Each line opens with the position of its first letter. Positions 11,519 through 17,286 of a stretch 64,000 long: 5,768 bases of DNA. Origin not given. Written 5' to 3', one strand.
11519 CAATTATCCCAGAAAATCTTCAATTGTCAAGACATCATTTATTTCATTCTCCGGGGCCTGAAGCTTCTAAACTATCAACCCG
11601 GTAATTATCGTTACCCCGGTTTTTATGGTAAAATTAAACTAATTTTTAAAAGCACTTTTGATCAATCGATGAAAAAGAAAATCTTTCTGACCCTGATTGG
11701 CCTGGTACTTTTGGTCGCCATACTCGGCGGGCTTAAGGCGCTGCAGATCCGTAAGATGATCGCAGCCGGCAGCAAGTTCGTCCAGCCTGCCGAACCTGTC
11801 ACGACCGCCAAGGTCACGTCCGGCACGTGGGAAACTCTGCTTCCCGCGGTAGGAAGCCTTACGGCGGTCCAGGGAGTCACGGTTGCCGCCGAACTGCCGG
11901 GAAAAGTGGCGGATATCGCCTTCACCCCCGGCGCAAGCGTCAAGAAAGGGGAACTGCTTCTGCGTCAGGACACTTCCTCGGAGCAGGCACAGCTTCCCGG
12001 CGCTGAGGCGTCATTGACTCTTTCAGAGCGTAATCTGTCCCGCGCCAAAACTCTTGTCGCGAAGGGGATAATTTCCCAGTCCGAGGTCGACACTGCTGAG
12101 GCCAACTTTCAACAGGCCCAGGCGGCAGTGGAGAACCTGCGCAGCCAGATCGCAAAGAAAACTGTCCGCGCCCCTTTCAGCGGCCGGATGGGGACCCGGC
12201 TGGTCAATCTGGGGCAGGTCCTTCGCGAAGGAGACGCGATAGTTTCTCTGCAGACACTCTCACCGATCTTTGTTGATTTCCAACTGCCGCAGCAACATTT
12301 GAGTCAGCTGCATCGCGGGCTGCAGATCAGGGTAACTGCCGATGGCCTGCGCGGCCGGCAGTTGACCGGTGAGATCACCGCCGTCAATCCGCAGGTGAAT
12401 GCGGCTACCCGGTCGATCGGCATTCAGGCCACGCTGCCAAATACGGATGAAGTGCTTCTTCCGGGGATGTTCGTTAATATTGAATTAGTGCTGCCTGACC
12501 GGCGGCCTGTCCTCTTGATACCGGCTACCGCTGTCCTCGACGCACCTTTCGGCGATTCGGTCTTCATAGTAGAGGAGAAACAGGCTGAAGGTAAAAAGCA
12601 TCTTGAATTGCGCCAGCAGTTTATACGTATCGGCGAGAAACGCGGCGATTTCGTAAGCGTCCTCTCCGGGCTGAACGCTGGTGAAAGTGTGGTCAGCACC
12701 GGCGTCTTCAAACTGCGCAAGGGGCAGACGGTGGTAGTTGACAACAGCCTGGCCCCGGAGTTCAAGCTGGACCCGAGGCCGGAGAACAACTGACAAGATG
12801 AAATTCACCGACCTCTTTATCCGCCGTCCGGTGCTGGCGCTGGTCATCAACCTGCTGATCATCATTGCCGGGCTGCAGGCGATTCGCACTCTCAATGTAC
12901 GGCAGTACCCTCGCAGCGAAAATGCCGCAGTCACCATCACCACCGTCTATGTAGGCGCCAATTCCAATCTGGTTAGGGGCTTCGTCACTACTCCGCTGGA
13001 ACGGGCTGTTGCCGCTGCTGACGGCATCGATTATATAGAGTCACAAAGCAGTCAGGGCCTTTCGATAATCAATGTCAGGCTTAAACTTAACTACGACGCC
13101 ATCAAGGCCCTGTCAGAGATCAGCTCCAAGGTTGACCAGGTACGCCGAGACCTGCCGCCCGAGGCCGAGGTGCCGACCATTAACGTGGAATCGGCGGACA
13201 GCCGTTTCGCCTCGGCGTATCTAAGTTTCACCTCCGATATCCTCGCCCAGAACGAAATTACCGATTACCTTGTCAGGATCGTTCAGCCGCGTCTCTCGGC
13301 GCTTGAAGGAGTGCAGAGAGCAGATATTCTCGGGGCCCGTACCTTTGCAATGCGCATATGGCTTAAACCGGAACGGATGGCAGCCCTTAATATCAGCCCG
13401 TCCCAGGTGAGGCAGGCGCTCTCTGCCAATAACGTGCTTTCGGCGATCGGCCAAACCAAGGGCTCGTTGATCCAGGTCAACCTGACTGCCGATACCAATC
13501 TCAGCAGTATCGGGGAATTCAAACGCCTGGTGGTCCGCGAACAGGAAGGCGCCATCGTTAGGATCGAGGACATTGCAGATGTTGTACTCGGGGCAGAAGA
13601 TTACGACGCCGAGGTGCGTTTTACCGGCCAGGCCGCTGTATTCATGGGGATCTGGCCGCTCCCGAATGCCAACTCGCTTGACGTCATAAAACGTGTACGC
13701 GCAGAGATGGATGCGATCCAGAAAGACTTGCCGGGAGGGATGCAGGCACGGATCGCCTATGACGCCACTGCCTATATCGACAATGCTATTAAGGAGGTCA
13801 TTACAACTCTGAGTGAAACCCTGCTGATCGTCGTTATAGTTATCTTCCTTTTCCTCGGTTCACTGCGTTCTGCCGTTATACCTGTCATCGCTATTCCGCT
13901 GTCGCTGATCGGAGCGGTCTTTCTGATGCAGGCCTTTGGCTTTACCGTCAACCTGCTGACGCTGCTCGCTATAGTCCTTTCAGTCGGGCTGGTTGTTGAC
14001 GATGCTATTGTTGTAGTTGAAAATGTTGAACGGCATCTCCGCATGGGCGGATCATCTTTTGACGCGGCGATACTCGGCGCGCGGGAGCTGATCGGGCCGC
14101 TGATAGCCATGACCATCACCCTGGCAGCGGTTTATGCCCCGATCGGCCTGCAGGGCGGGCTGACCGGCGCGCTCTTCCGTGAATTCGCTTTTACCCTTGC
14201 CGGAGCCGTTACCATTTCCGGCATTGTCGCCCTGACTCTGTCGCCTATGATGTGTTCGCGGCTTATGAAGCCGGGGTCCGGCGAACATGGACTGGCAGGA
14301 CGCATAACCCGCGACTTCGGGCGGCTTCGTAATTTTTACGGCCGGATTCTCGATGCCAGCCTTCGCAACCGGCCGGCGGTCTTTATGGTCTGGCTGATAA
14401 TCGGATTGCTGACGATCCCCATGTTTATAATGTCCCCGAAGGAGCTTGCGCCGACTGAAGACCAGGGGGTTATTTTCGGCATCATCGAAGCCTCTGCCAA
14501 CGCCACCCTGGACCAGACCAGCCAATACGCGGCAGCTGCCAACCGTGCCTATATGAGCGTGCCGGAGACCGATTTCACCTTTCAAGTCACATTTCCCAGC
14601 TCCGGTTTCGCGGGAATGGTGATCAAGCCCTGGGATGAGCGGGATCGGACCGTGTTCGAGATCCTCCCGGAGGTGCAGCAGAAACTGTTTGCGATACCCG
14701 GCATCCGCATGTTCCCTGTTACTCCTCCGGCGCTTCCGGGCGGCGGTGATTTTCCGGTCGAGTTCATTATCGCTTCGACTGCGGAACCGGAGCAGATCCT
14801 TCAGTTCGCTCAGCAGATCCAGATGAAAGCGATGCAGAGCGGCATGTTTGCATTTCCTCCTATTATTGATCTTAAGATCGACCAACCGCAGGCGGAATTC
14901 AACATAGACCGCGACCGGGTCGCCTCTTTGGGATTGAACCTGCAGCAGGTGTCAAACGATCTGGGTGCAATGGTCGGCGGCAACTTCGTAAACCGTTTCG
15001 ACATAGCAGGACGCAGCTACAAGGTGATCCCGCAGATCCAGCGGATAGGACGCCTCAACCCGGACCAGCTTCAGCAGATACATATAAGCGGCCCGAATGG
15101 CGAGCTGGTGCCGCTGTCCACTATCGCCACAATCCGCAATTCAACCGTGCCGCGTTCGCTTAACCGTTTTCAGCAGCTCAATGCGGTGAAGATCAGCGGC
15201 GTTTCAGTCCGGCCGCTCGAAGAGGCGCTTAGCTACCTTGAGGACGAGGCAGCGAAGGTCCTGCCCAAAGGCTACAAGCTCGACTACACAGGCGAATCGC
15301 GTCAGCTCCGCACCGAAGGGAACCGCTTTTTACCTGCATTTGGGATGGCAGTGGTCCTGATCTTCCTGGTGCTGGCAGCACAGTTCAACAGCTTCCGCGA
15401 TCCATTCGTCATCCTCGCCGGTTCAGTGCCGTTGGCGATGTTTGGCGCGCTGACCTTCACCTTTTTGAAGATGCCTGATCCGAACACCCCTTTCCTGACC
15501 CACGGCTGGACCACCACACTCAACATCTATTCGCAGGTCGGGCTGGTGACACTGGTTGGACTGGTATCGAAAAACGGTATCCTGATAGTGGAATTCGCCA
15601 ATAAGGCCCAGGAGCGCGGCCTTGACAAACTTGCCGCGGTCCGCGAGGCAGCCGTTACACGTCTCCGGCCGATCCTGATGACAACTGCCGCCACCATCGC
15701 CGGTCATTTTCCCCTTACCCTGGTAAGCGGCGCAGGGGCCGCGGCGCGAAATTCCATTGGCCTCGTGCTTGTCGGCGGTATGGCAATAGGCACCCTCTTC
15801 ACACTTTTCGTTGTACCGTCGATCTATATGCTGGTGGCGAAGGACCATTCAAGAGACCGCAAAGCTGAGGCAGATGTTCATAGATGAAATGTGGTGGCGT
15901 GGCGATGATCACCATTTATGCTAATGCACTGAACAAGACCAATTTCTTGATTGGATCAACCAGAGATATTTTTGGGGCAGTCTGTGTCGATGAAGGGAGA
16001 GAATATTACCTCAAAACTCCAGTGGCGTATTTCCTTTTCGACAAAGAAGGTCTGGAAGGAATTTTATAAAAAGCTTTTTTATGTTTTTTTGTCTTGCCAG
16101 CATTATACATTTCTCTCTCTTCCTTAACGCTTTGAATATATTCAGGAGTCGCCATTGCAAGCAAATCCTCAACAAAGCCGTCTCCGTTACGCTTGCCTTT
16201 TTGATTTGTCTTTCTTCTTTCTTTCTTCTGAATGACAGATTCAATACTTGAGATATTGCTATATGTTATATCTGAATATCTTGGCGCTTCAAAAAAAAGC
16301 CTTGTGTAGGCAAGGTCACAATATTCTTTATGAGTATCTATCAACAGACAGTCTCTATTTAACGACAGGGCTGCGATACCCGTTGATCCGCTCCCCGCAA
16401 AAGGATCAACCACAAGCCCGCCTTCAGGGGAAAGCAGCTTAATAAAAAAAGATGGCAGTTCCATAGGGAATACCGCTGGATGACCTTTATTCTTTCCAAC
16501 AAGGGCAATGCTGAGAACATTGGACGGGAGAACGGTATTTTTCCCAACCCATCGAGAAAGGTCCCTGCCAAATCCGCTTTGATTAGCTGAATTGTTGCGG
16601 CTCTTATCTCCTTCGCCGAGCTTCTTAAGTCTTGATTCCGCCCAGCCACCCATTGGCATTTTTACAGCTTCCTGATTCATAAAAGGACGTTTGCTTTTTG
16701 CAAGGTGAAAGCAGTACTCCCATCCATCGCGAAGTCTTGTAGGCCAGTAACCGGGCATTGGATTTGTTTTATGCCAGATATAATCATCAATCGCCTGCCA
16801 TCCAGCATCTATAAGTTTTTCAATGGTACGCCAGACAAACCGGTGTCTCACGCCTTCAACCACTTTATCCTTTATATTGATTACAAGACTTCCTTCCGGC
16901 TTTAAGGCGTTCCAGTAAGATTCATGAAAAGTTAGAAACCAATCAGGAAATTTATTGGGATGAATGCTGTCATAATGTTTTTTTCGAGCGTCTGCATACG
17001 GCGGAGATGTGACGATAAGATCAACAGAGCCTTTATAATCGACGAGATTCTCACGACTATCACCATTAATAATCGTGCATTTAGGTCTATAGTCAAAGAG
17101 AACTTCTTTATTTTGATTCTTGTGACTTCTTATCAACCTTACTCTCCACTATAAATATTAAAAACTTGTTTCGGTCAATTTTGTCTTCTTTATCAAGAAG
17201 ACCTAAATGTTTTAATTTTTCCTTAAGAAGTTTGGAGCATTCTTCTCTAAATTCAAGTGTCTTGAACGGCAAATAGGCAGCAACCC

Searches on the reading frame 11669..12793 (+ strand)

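Call 11: search_protein_families(library=pfam, proteins=[window:11669-12793:+])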
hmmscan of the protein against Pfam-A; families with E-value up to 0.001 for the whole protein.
window:11669-12793:+ (374 aa): 3 families
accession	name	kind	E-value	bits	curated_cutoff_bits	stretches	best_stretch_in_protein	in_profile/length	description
PF16576.10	HlyD_D23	-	3.3e-24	85.8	30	1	70-269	20-214/214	Barrel-sandwich domain of CusB or HlyD membrane-fusion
PF13437.12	HlyD_3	-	2.1e-15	57.8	22.2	1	165-266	1-106/106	HlyD family secretion protein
PF02321.23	OEP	-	0.00045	20.5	22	1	106-163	120-177/187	Outer membrane efflux protein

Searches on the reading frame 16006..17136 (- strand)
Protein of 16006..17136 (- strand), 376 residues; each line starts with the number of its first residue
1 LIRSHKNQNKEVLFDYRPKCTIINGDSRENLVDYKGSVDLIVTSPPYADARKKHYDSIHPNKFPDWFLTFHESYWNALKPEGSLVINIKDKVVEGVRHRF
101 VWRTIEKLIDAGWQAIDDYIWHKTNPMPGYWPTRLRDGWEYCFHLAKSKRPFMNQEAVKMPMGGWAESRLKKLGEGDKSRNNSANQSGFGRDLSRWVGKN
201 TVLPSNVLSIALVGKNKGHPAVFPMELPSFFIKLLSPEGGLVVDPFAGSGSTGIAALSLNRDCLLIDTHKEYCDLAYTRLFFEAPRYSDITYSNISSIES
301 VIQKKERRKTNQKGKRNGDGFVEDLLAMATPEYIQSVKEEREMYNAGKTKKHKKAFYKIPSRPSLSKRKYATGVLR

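Call 32: search_protein_families(library=pfam, proteins=[window:16006-17136:-])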
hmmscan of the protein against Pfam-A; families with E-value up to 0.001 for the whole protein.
window:16006-17136:- (376 aa): 3 families
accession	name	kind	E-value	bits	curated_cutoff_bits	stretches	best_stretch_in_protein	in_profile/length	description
PF01555.25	N6_N4_Mtase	-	3.7e-40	138.7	26.7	1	38-277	1-220/221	DNA methylase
PF03602.21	Cons_hypoth95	-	0.0001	22.5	24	0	239-273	42-77/182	Conserved hypothetical protein 95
PF02086.21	MethyltransfD12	-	0.00089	19.5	22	0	239-275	21-57/253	D12 class N6 adenine-specific DNA methyltransferase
